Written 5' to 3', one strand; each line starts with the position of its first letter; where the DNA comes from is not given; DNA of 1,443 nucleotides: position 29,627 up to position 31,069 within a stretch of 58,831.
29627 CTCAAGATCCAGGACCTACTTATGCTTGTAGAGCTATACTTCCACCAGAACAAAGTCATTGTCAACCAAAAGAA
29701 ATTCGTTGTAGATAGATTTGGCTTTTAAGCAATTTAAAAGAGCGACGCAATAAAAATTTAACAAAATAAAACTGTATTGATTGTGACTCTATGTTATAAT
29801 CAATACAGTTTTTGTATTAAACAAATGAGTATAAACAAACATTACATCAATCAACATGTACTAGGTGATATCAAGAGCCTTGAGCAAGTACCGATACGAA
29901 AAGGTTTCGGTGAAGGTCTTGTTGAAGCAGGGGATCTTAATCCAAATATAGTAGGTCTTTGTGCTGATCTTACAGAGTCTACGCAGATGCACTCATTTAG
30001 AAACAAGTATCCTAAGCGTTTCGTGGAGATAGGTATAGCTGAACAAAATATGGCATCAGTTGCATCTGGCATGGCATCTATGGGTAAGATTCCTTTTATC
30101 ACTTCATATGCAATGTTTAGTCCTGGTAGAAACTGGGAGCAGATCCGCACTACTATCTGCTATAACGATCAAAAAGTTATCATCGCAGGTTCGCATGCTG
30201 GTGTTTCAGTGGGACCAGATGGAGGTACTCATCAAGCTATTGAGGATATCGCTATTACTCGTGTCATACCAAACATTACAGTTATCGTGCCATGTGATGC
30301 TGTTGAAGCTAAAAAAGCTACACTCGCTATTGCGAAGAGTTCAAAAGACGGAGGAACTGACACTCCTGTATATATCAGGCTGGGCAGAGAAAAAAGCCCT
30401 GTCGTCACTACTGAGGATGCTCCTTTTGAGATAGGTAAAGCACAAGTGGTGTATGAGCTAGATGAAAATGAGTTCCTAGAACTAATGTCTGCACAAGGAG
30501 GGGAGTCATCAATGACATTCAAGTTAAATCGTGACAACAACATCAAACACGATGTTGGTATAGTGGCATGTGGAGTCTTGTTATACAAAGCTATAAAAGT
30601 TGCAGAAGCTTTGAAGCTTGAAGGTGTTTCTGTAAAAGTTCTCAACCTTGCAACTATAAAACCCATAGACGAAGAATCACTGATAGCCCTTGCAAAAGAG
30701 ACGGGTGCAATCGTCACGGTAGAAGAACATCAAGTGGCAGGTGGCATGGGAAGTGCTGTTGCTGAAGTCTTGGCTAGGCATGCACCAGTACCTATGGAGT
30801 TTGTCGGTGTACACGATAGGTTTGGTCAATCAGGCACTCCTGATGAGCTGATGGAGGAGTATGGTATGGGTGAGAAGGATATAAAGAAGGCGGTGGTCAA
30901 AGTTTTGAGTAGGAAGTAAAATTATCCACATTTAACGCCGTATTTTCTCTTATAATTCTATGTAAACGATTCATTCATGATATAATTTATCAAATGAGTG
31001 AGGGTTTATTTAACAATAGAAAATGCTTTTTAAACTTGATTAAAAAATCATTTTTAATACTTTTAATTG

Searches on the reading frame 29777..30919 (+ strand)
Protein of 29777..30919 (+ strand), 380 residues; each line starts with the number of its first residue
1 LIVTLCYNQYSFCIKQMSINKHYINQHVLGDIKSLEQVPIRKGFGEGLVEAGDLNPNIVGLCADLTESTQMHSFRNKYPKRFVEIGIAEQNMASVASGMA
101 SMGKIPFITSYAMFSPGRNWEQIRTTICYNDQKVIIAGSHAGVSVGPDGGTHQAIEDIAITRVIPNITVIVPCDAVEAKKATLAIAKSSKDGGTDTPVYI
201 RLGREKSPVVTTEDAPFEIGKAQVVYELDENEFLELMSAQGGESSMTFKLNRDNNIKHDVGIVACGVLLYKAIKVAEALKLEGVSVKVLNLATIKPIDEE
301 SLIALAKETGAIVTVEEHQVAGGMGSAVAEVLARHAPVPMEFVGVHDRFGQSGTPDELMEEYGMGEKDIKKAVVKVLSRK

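Call 80: search_protein_families(library=pfam, proteins=[window:29777-30919:+], max_evalue=0.0001)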
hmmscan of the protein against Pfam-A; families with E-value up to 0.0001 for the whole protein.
window:29777-30919:+ (380 aa): 4 families
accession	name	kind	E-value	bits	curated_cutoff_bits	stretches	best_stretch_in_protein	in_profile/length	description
PF02779.29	Transket_pyr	-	8.9e-38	130.1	27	1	37-206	2-171/174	Transketolase, pyrimidine binding domain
PF02780.25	Transketolase_C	-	7.1e-28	97.4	25.9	1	257-369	9-124/124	Transketolase, C-terminal domain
PF22613.1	Transketolase_C_1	-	1.4e-05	25.7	27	1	254-364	8-112/113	Transketolase-like TK C-terminal domain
PF17147.9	PFOR_II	-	5e-05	24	27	0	259-343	2-89/102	Pyruvate:ferredoxin oxidoreductase core domain II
